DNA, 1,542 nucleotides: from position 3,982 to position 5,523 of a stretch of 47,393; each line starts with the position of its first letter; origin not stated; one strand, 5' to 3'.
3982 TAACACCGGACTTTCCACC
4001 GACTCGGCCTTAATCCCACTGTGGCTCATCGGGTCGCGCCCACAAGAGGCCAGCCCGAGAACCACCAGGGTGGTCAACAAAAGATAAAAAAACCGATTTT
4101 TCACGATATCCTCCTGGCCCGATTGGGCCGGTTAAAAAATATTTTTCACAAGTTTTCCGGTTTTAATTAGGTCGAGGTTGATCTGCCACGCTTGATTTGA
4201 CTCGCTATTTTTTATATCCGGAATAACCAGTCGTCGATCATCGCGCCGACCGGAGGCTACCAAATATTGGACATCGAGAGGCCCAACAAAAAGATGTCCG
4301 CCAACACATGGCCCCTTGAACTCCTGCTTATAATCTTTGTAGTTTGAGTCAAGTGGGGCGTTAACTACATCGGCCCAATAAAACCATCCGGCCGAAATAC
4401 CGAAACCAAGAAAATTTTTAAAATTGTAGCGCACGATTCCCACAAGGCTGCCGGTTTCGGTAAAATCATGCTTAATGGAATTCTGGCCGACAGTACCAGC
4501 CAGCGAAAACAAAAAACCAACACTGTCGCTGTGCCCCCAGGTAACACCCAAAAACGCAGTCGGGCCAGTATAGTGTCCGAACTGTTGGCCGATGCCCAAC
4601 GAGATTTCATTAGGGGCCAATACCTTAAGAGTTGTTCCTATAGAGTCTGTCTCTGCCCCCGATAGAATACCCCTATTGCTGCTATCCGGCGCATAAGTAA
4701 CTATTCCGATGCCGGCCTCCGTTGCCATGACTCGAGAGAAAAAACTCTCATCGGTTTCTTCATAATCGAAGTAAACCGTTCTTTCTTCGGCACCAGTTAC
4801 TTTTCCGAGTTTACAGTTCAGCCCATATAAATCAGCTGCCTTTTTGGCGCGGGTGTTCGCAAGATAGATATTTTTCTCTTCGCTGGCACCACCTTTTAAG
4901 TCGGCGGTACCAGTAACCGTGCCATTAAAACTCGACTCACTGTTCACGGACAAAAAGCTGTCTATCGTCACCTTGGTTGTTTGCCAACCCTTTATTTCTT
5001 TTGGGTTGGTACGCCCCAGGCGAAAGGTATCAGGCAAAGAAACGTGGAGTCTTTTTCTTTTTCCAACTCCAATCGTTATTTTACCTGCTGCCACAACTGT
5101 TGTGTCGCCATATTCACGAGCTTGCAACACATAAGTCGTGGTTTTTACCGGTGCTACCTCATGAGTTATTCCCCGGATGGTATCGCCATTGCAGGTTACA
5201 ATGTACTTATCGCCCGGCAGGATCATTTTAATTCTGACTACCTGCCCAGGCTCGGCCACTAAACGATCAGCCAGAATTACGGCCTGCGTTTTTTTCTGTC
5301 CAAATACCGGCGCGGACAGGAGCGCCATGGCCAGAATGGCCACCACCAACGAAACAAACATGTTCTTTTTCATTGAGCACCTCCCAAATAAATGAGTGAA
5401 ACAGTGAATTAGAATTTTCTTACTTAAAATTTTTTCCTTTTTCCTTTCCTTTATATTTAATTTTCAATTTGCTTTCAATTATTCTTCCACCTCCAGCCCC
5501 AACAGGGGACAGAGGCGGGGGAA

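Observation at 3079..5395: SD-bearing, GC-elevated two-gene island beside the RAYT: lipoprotein plus an OmpA-motif/beta-barrel-like secreted protein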

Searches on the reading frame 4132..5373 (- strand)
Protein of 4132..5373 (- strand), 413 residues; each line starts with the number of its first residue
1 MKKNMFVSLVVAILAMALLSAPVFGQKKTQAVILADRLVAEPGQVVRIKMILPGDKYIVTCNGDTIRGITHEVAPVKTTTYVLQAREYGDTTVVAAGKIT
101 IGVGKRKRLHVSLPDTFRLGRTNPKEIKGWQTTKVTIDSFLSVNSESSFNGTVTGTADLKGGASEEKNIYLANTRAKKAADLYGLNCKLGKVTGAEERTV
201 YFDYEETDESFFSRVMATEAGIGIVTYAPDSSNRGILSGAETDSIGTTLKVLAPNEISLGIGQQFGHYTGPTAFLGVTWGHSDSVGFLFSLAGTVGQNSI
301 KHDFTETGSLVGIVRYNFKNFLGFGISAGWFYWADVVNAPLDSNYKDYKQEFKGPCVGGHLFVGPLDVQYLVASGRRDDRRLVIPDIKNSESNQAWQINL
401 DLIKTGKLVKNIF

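Call 3: search_protein_families(library=pfam, proteins=[window:4132-5373:-], max_evalue=1)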
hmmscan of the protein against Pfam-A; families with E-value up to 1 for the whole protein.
window:4132-5373:- (413 aa): 0 families

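Call 4: search_protein_families(library=ncbifam, proteins=[window:4132-5373:-], max_evalue=1)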
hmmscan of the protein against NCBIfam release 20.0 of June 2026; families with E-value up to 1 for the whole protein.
window:4132-5373:- (413 aa): 0 families

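Call 7: find_homologous_proteins(query=window:4132-5373:-, max_evalue=0.001)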
Query window:4132-5373:- (413 aa): 2 proteins with E <= 0.001 among 8000 candidates.
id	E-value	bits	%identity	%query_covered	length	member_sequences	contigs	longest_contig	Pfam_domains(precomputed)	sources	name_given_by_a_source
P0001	7.4e-260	880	95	100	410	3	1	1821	-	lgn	-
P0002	2.1e-51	193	49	51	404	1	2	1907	-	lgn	-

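Call 13: find_homologous_proteins(query=A1, max_evalue=0.01)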
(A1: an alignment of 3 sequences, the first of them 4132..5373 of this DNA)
Query A1 (3 sequences) (413 aa, profile of the alignment): 3 proteins with E <= 0.01 among 8000 candidates.
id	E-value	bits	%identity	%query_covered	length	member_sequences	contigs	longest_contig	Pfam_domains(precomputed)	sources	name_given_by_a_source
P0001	1.0e-253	860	95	100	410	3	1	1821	-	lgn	-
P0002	1.9e-165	569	49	51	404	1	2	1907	-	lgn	-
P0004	2.4e-62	229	36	92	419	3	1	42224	-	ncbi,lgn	-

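Call 14: find_encoding_contigs(protein=P0004, flank=10000, max_places=4)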
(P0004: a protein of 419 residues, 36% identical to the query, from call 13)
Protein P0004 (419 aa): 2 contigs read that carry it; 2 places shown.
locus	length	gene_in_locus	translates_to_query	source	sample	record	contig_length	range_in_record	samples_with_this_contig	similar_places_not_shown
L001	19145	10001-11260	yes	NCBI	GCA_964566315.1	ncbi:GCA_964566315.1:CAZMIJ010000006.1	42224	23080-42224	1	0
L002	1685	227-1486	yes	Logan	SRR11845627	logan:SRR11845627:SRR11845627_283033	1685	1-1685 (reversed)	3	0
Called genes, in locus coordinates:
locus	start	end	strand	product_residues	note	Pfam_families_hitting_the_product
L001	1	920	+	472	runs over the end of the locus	PF00005:ABC_tran (faint), PF01926:MMR_HSR1, PF02421:FeoB_N, PF00009:GTP_EFTU, PF00071:Ras (weak), PF01926:MMR_HSR1, PF02421:FeoB_N, PF14714:KH_dom-like, +6 more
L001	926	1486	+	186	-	PF01195:Pept_tRNA_hydro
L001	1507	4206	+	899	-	PF00690:Cation_ATPase_N, PF00122:E1-E2_ATPase, PF00702:Hydrolase, PF13246:Cation_ATPase, PF08282:Hydrolase_3 (weak), PF00689:Cation_ATPase_C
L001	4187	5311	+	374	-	PF09587:PGA_cap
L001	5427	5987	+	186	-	PF02677:QueH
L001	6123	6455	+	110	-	-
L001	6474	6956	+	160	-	-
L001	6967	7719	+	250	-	-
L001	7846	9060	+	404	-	PF13180:PDZ_2, PF17820:PDZ_6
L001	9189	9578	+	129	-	PF05635:23S_rRNA_IVP, PF22296:bAvd (weak)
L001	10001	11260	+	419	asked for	-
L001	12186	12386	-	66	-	-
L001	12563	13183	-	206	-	PF00334:NDK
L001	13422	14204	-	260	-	PF01746:tRNA_m1G_MT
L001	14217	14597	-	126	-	PF05635:23S_rRNA_IVP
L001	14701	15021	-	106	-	PF13083:KH_KhpA-B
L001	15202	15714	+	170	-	PF20393:Pro_CA_2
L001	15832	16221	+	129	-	PF08332:CaMKII_AD, PF12680:SnoaL_2, PF13474:SnoaL_3, PF14534:DUF4440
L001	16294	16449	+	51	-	-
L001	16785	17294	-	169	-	PF07963:N_methyl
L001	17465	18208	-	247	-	PF01978:TrmB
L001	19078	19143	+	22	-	?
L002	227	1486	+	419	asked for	-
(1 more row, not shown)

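Call 15: find_encoding_contigs(protein=P0002, flank=5000, max_places=4)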
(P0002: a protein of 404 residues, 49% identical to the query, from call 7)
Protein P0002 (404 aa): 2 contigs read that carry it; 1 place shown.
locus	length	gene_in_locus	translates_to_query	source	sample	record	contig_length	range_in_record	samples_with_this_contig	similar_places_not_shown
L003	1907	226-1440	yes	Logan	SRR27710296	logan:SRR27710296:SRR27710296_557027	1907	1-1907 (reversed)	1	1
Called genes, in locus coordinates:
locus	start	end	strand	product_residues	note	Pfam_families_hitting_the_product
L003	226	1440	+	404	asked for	-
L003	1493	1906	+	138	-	?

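Call 16: find_encoding_contigs(protein=P0001, flank=5000, max_places=4)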
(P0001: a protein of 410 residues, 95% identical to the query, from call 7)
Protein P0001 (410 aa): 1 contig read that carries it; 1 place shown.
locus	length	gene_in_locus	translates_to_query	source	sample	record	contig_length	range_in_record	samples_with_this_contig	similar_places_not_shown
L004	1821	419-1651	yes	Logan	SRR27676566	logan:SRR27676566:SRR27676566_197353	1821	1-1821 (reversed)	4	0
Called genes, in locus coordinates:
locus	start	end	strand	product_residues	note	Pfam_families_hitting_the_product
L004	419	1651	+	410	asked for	-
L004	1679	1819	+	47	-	?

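Call 23: search_protein_representatives(alignment_id=A1)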
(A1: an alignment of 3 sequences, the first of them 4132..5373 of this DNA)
Query: 3 sequences, 410 profile positions. Proteins with E-value up to 0.001 (for the whole library): 9; up to 1e-10: 7; up to 1e-30: 5. The best 9 are listed.
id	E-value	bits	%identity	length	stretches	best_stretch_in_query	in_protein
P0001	3.2e-254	859.5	-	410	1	1-410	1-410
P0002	5.9e-166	568.8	-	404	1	1-410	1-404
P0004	7.7e-63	229.2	-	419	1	1-410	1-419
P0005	1.3e-40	156.0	-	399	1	6-354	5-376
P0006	6.5e-33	130.6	-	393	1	1-328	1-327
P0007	3.2e-17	78.9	-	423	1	1-376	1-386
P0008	3.3e-11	59.1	-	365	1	249-402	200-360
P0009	1.4e-04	37.3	-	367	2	2-105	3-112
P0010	3.8e-04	35.9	-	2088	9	45-105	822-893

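Call 30: find_related_loci(query=A3, collection=genome_contigs, flank=10000)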
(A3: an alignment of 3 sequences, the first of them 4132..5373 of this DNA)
Query A3 (413 aa) in genome_contigs; peptide patterns used: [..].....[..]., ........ (x = any residue, [..] = any of these).
49 stretches matched a pattern, but none encodes a relative of the query by tblastn (E <= 1e-3).

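Call 37: find_encoding_contigs(protein=window:4132-5373:-, flank=2000, max_places=4)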
Protein window:4132-5373:- (413 aa): 1 contig read that carries it; 1 place shown.
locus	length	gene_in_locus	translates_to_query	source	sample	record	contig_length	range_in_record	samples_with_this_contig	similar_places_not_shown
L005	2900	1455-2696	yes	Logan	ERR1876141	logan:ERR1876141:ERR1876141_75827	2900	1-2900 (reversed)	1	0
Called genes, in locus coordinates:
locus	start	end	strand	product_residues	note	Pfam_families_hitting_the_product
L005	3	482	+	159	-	?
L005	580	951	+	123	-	PF05635:23S_rRNA_IVP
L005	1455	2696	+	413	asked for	-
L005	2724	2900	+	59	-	?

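Call 41: predict_structure(alignment_id=A2)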
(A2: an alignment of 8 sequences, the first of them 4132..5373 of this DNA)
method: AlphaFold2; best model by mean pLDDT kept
length: 413 residues; sequences in the alignment: 8
mean_pLDDT: 62.4   pTM: 0.37
mean pLDDT of the five models: 62.4, 61.8, 60.0, 58.7, 51.6
residues with pLDDT >= 90: 0; 70-90: 160; 50-70: 153; < 50: 100
segments of 3 or more residues with pLDDT < 50: 1-6, 14-29, 218-252, 299-304, 335-342, 344-350, 379-388, 406-413
pLDDT, mean of each block of 10 residues (from residue 1): 44 44 33 63 70 69 73 75 74 66 75 64 63 81 81 79 74 82 80 71 76 56 26 25 31 60 62 69 59 61 56 73 78 51 48 71 78 61 46 68 53 39
secondary structure, 60 per line:
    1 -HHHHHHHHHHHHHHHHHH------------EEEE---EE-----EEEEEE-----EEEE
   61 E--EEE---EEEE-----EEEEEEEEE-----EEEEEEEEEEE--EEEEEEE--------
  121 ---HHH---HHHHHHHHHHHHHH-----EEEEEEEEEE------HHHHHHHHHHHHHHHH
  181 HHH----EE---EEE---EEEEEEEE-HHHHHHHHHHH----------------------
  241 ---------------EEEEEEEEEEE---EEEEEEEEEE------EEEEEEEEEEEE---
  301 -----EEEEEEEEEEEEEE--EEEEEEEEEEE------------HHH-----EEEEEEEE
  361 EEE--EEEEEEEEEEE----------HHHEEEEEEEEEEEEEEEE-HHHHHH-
elements in order: H2-19 E32-35 E46-51 E57-61 E64-66 E70-73 E79-87 E93-103 E106-112 H130-143 E149-158 H165-183 E193-195 E199-206 H208-218 E256-266 E270-279 E286-297 E306-319 E322-332 E353-363 E366-376 E390-405 H407-412

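Call 43: search_solved_structures(query=A2, max_evalue=10, show_alignments=2)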
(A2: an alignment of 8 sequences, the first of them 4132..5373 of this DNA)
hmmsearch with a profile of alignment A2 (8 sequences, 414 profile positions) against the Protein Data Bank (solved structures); distinct sequences matched with E-value up to 10: 9.
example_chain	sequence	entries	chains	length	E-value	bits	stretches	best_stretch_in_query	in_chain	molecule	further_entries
5u1h_A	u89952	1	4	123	0.075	15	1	136-224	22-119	Outer membrane porin F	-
1oap_A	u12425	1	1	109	0.22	13.5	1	140-190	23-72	PEPTIDOGLYCAN-ASSOCIATED LIPOPROTEIN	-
6dm9_A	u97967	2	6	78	0.26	13.2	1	169-223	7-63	DHD15_extended_A | DHD15_closed_A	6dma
2hqs_H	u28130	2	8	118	0.26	13.2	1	140-190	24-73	Peptidoglycan-associated lipoprotein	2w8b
6jfw_A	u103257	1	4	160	0.84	11.5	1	139-192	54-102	PA0833-PD protein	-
9hjm_J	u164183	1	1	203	1.2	11.1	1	1-30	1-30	DUF4827 domain-containing protein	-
4b62_A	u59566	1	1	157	1.3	10.9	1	155-220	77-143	TSSL1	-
9e78_5G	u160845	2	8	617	1.3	10.9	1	102-243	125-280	distal DC2 | ODAD1 central coiled coil region domain-containing protein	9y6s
9xf5_A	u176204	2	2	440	2.2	10.1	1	1-33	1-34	ABC transporter substrate-binding protein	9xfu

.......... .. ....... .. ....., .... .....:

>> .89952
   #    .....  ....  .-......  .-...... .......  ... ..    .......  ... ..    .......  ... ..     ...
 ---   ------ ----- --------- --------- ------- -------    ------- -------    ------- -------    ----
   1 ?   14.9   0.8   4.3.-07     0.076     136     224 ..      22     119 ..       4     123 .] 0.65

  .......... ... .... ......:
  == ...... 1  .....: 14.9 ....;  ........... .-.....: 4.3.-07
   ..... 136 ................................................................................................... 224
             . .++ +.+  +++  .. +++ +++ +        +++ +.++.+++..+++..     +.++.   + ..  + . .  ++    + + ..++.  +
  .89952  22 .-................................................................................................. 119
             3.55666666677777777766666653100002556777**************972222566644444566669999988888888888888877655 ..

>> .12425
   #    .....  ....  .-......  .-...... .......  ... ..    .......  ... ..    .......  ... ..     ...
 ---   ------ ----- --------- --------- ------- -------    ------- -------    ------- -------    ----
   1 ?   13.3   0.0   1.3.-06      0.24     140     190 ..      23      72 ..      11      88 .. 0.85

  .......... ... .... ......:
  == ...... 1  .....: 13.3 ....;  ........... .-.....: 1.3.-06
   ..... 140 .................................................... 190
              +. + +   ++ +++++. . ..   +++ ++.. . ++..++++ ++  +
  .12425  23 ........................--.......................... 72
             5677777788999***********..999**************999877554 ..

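Call 44: search_protein_families(library=pfam, alignment_id=A2, max_evalue=1)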
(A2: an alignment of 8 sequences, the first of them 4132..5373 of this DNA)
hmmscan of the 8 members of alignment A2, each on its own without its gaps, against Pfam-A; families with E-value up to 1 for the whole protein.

A. member 1, window:4132-5373:- (413 aa): 0 families

B. families by the number of members that match (of 8 scanned): 1 family
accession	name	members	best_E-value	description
PF13505.12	OMP_b-brl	1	0.0041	Outer membrane protein beta-barrel domain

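Call 46: fold_search(model_id=the predicted structure, library=pdb)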
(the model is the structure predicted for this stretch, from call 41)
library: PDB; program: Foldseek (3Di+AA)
matches with E <= 10: 829; with E <= 0.001: 1
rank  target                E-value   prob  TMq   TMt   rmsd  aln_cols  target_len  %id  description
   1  2erv_B                3.7e-04  1.00  0.20  0.41   7.4       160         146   15  Crystal structure of the outer membrane enzyme PagL (released 2006-04-11)
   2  9a2m_MODEL_1_A        4.5e-03  1.00  0.22  0.25  12.7       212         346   11  Model of E. coli OmpA by in-cell photo-crosslinking MS and deep learning (released 2023-02-24)
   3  1p4t                  4.5e-03  1.00  0.21  0.43   7.7       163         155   15  Crystal structure of Neisserial surface protein A (NspA) (released 2003-07-22)
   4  4rlc                  8.9e-03  1.00  0.22  0.54   5.8       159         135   12  Crystal structure of the N-terminal beta-barrel domain of Pseudomonas aeruginosa OprF (released 2015-04-22)
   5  2mnh_MODEL_1_A        1.2e-02  1.00  0.23  0.55   7.6       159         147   10  Refined structure of outer membrane protein x in nanodisc by measuring residual dipolar couplings (released 2015-03-18)
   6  2m06_MODEL_1_A        1.4e-02  0.98  0.20  0.44   9.1       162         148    9  NMR structure of OmpX in phopspholipid nanodiscs (released 2012-12-12)
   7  2n2l_MODEL_1_A        1.4e-02  0.98  0.20  0.42   8.0       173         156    8  NMR structure of yersinia pestis ail (attachment invasion locus) in decylphosphocholine micelles calculated wi (released 2015-07-22)
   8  3qrc_B                1.9e-02  0.87  0.16  0.35   8.7       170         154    7  The crystal structure of Ail, the attachment invasion locus protein of Yersinia pestis, in complex with the heparin an (released 2011-11-23)
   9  3td4_B                2.0e-02  1.00  0.18  0.53   4.5       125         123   17  Crystal structure of OmpA-like domain from Acinetobacter baumannii in complex with diaminopimelate (released 2011-10-26)
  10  1g90_MODEL_1_A        2.1e-02  0.98  0.22  0.43   7.6       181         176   12  NMR Solution Structure of Outer Membrane Protein A Transmembrane Domain: 10 conformers (released 2001-04-21)
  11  7wmp_A                2.2e-02  1.00  0.17  0.25   5.3       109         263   16  Tail structure of Helicobacter pylori bacteriophage KHP30 (released 2023-03-01)
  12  9fzc_A                2.3e-02  0.99  0.21  0.44   7.5       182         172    9  Structure of OmpA-short in complex with nanobody Nb01 (released 2024-07-17)
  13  3td3_A                2.5e-02  1.00  0.18  0.53   4.1       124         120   16  Crystal structure of OmpA-like domain from Acinetobacter baumannii in complex with glycine (released 2011-10-26)
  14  9fzd_A                2.5e-02  0.98  0.20  0.40   7.7       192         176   13  Structure of OmpA-long in complex with nanobody Nb39 (released 2024-07-17)
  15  6x9z                  2.5e-02  0.96  0.18  0.47   6.9       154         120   10  De novo design of transmembrane beta-barrels (released 2021-02-17)
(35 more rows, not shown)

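Call 51: find_related_loci(query=A1, collection=metagenome_contigs, flank=8000)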
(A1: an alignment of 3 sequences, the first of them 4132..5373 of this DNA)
Query A1 (413 aa) in metagenome_contigs; peptide patterns used: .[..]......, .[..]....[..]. (x = any residue, [..] = any of these).
143 stretches matched a pattern, but none encodes a relative of the query by tblastn (E <= 1e-3).

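Call 52: find_related_loci(query=A1, collection=viral_contigs, flank=8000)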
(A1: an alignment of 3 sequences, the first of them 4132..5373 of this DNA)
Query A1 (413 aa) in viral_contigs; peptide patterns used: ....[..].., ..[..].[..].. (x = any residue, [..] = any of these).
119 stretches matched a pattern, but none encodes a relative of the query by tblastn (E <= 1e-3).

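Call 53: find_encoding_contigs(protein=P0007, flank=8000, max_places=3)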
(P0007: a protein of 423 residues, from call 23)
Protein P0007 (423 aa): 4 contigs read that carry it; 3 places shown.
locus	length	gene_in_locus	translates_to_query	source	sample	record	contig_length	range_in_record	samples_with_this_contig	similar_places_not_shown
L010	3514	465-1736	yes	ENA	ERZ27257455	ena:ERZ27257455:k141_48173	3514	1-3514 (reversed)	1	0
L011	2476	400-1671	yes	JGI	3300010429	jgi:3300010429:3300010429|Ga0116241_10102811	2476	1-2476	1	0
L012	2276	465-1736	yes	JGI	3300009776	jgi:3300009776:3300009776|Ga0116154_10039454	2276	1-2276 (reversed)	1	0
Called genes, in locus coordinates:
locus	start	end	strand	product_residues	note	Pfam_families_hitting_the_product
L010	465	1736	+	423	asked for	-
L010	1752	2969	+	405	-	PF19190:BACON_2 (weak), PF18911:PKD_4, PF00801:PKD, PF22352:K319L-like_PKD (faint), PF00801:PKD, PF18911:PKD_4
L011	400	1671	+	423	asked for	-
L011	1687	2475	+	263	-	?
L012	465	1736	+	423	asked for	-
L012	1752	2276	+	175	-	?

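Call 54: find_encoding_contigs(protein=P0008, flank=8000, max_places=3)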
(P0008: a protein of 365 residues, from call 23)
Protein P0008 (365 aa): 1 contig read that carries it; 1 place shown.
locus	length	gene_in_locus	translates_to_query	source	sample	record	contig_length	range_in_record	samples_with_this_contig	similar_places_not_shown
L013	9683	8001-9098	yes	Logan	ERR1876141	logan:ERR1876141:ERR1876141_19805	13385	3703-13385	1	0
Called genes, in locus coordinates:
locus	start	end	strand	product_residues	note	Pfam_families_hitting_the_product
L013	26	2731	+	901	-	PF00690:Cation_ATPase_N, PF00122:E1-E2_ATPase, PF00702:Hydrolase, PF13246:Cation_ATPase, PF12710:HAD (weak), PF08282:Hydrolase_3 (faint), PF00689:Cation_ATPase_C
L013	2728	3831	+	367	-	PF09587:PGA_cap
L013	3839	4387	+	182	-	PF02677:QueH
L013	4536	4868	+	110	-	-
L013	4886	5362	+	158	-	-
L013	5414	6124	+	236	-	-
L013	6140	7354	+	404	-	PF13365:Trypsin_2, PF13180:PDZ_2, PF17820:PDZ_6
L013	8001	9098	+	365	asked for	-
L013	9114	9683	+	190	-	?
